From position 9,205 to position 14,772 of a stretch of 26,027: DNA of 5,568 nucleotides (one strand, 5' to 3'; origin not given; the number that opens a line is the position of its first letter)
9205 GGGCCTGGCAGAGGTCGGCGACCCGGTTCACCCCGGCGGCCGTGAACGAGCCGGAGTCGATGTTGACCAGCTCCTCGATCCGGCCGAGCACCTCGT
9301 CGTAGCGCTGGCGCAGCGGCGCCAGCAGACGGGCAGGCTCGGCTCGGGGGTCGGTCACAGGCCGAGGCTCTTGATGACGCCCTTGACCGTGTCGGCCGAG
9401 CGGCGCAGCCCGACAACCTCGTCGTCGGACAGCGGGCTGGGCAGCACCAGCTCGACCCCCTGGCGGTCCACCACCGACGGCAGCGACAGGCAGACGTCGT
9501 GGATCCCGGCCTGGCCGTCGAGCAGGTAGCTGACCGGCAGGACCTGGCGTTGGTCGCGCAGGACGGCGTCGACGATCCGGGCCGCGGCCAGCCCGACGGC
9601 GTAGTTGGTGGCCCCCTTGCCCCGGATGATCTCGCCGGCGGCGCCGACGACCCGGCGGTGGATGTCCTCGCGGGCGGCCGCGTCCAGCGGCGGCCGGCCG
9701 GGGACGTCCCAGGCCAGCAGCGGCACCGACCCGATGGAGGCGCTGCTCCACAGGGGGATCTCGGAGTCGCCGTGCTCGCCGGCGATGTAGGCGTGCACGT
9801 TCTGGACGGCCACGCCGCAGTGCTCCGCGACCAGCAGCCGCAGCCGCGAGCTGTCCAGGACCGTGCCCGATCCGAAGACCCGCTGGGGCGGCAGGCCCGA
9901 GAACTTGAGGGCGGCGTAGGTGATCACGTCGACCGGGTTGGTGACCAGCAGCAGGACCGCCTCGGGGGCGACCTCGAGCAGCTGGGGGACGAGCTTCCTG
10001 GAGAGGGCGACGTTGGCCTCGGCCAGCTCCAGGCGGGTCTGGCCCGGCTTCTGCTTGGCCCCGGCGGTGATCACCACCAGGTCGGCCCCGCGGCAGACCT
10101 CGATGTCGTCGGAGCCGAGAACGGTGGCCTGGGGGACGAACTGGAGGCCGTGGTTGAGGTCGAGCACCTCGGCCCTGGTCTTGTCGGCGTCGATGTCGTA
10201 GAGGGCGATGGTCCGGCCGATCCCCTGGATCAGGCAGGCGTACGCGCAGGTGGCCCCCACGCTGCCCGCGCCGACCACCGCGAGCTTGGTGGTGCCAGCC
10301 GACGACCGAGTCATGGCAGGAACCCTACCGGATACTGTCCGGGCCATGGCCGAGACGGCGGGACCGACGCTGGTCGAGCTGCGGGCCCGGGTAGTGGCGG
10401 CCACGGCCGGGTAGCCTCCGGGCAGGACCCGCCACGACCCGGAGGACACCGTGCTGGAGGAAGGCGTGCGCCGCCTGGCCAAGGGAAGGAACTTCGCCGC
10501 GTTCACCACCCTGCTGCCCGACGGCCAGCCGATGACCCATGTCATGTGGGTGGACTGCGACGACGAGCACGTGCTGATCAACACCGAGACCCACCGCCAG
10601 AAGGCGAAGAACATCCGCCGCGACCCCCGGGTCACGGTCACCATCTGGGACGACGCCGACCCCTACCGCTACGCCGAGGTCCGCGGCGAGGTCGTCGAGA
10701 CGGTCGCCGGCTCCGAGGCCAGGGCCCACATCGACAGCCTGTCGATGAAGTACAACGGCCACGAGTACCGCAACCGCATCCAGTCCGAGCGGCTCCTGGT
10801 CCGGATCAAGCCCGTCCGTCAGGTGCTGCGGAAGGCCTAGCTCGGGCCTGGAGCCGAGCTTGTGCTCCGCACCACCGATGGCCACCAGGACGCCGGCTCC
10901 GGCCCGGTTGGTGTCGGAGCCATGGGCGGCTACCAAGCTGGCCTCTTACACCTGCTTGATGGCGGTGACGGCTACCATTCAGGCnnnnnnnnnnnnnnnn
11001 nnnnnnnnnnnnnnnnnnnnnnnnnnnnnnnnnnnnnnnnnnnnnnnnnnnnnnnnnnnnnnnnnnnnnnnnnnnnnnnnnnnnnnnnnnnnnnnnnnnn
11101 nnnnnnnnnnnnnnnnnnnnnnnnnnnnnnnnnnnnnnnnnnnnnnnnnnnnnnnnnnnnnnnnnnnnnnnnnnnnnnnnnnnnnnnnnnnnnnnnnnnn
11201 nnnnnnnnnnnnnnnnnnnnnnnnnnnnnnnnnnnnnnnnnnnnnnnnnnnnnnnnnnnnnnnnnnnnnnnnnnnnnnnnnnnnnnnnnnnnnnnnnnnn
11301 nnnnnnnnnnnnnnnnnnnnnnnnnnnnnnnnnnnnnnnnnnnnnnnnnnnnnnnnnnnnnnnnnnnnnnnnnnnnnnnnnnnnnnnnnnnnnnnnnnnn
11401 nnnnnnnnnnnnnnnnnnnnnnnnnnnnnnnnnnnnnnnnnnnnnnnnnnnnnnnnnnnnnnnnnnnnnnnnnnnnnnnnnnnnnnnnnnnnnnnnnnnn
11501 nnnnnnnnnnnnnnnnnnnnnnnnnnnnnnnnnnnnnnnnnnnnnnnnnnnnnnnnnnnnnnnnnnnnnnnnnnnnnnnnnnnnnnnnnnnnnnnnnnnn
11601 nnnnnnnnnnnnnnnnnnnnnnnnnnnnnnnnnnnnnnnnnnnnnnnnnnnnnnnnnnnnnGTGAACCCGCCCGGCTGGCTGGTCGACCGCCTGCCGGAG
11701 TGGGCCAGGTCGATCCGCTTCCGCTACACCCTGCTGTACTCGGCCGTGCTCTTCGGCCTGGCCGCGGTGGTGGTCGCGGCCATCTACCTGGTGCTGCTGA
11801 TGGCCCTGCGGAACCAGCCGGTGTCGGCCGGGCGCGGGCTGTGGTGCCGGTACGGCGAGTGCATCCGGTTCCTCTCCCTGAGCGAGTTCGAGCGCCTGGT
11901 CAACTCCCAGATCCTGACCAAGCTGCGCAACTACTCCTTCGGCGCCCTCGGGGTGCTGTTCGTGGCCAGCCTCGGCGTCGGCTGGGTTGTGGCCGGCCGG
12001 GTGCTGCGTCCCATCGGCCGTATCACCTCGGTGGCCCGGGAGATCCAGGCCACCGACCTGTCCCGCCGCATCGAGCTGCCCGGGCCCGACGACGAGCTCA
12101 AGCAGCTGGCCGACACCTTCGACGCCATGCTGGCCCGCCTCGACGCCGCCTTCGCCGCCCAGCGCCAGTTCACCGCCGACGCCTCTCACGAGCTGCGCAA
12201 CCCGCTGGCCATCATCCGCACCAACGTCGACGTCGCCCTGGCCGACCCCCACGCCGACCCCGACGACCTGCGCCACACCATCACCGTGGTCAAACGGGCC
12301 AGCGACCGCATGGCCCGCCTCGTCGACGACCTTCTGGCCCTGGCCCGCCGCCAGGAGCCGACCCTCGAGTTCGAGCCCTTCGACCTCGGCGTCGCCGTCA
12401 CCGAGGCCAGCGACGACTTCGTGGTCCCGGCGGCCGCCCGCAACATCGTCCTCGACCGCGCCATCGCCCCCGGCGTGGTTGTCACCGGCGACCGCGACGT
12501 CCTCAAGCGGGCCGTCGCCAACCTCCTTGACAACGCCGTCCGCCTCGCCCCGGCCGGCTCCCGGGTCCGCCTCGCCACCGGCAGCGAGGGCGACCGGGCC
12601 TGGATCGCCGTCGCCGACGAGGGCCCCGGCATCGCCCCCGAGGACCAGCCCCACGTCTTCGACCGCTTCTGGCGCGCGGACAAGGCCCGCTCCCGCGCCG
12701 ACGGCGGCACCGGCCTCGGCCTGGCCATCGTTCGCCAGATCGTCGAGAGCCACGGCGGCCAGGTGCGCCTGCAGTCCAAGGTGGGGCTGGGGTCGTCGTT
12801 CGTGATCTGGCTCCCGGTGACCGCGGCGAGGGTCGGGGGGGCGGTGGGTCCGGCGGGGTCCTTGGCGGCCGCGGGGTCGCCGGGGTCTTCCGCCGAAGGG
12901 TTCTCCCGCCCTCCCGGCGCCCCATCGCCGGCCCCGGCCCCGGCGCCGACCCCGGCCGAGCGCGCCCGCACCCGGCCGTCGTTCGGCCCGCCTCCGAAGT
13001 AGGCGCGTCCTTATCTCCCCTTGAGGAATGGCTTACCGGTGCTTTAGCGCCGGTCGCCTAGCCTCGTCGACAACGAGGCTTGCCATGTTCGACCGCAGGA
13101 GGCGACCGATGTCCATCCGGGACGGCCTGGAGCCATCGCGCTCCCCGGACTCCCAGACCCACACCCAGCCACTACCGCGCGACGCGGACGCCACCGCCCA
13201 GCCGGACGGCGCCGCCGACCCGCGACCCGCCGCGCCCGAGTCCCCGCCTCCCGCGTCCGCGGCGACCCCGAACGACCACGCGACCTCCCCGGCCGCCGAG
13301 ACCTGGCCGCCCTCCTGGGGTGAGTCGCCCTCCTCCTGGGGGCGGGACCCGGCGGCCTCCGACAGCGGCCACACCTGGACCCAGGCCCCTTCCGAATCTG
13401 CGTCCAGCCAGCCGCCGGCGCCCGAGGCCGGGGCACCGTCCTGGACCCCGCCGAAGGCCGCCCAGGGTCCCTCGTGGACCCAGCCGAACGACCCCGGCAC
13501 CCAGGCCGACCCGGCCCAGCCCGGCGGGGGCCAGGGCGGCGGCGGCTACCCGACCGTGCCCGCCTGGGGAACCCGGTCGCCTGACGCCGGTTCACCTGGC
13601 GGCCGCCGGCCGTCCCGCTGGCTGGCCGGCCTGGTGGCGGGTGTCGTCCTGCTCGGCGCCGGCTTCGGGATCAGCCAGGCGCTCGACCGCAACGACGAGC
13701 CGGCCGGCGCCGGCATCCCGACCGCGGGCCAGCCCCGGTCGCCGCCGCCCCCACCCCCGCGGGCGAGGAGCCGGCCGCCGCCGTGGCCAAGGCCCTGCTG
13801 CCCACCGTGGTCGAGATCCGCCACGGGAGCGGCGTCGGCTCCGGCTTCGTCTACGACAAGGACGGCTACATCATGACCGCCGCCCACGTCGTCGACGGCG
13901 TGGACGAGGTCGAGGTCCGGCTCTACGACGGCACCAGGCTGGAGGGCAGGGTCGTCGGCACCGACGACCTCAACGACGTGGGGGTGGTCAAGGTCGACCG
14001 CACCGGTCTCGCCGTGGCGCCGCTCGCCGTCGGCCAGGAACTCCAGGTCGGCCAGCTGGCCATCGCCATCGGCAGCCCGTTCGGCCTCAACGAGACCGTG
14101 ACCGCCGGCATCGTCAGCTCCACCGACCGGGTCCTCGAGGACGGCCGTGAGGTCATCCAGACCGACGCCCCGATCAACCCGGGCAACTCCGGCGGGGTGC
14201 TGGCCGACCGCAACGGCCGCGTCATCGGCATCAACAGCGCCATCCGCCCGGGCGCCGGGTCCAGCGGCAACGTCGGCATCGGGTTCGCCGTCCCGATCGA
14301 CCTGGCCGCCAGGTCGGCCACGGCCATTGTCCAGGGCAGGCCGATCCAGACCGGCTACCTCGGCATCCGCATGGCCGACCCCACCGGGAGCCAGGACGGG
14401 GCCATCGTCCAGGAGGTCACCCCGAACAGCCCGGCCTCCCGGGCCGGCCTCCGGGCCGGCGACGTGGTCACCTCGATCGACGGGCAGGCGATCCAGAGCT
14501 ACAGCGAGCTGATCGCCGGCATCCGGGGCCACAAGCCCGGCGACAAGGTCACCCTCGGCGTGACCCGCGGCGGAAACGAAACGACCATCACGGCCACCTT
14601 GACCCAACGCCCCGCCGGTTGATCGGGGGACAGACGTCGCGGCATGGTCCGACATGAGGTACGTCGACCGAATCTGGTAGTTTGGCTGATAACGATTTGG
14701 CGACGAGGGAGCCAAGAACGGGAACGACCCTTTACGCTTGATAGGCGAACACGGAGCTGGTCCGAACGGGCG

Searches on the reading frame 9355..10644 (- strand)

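Call 6: search_protein_families(library=pfam, proteins=[window:9355-10644:-])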
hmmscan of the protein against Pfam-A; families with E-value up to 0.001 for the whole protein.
window:9355-10644:- (429 aa): 2 families
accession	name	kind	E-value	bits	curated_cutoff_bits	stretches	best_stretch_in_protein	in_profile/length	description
PF00056.29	Ldh_1_N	-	1.2e-41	142.5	27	1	119-258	1-141/141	lactate/malate dehydrogenase, NAD binding domain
PF02866.23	Ldh_1_C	-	4.1e-33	115.3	22.6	1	261-425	1-168/174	lactate/malate dehydrogenase, alpha/beta C-terminal domain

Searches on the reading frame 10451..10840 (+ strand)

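Call 6: search_protein_families(library=pfam, proteins=[window:10451-10840:+])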
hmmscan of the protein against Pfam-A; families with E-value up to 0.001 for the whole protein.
window:10451-10840:+ (129 aa): 1 family
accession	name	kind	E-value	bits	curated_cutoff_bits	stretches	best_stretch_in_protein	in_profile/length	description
PF01243.27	PNPOx_N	-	1.2e-13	51.9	28.1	1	3-122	2-114/120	Pyridoxamine 5'-phosphate oxidase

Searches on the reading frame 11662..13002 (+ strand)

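Call 6: search_protein_families(library=pfam, proteins=[window:11662-13002:+])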
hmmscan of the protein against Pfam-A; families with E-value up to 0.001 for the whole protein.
window:11662-13002:+ (446 aa): 4 families
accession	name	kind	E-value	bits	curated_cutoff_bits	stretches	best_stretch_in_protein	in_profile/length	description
PF02518.31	HATPase_c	-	1.7e-29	102.9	26.4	1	276-387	1-110/111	Histidine kinase-, DNA gyrase B-, and HSP90-like ATPase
PF00512.31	HisKA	-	4e-17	62.5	26.9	1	166-232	1-65/66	His Kinase A (phospho-acceptor) domain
PF00672.30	HAMP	-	8.1e-13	48.9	25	1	110-161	2-52/53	HAMP domain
PF13581.12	HATPase_c_2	-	5e-05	23.7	27.4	1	281-364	32-112/127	Histidine kinase-like ATPase domain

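Call 12: search_protein_families(library=ncbifam, proteins=[window:11662-13002:+])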
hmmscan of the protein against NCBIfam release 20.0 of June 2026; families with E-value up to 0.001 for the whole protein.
window:11662-13002:+ (446 aa): 82 families (the best 25 are shown)
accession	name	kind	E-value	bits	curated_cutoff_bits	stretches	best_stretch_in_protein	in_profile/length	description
TIGR01386.1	cztS_silS_copS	subfamily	1.3e-68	232.1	292.55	1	79-375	153-448/457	heavy metal sensor histidine kinase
NF046044.1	PnpS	equivalog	2.3e-59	201.4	400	1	167-385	170-390/390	two-component system histidine kinase PnpS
NF033092.0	HK_WalK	equivalog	1.2e-57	195.9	725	2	167-386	372-594/594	cell wall metabolism sensor histidine kinase WalK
NF041735.1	hist_kin_RppB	equivalog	5.5e-56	190.2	400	1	163-385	212-438/438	two-component system sensor histidine kinase RppB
TIGR02966.1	phoR_proteo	equivalog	9.3e-54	182.7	334.2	1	165-382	112-331/333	phosphate regulon sensor histidine kinase PhoR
NF040691.1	MtrAB_MtrB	equivalog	4.4e-53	181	450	1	94-388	193-494/507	MtrAB system histidine kinase MtrB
NF033094.0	HK_VanS_O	exception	1.1e-49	169.5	720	1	91-389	48-343/345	vancomycin resistance histidine kinase VanS-O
NF012163.2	BaeS_SmeS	equivalog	1.7e-48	165.7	500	1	100-372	174-444/457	sensor histidine kinase efflux regulator BaeS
NF007345.0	PRK09835.1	subfamily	3.9e-46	157.6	423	1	115-386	210-480/482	Cu(+)/Ag(+) sensor histidine kinase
NF007837.0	PRK10549.1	equivalog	1.1e-45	156.2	603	1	95-387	171-459/466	envelope stress sensor histidine kinase BaeS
NF008312.0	PRK11100.1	equivalog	1e-43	149.9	356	1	93-385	185-473/477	two-component system sensor histidine kinase CreC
NF007898.0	PRK10604.1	equivalog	2.1e-42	145.8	478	1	118-388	164-425/433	two-component system sensor histidine kinase RstB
NF045903.1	CuHisKinLciSLeg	equivalog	3e-41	142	700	1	107-384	79-356/357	copper-responsive two-component system sensor histidine kinase LciS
NF007007.0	PRK09470.1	equivalog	3.9e-41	141.4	486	1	84-388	162-461/463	envelope stress sensor histidine kinase CpxA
NF045911.1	TCSHisKinNblS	equivalog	2.2e-37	128.7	1000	1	165-384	386-618/621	two-component system sensor histidine kinase NblS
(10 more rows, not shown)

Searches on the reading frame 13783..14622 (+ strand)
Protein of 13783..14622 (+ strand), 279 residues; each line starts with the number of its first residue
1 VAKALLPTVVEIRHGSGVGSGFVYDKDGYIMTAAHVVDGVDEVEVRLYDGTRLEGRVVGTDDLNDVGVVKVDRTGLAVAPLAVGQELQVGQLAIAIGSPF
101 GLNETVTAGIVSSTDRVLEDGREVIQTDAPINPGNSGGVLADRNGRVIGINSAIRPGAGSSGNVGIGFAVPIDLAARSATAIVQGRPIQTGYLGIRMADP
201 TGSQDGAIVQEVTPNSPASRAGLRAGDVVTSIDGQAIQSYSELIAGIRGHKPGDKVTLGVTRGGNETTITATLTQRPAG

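Call 6: search_protein_families(library=pfam, proteins=[window:13783-14622:+])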
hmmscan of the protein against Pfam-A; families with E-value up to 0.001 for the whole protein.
window:13783-14622:+ (279 aa): 5 families
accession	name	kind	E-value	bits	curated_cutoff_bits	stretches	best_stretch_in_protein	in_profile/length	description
PF13365.12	Trypsin_2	-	1.6e-32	113.7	27.6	1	19-150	1-144/144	Trypsin-like peptidase domain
PF13180.12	PDZ_2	-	5.6e-22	78.3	27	1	191-273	1-80/80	PDZ domain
PF00089.32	Trypsin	-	9.2e-16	58.8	20.6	1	7-173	13-214/220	Trypsin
PF17820.7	PDZ_6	-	4.9e-13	49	27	1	209-262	2-54/54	PDZ domain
PF00595.29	PDZ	-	3.6e-12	46.9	23.2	1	189-260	8-80/81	PDZ domain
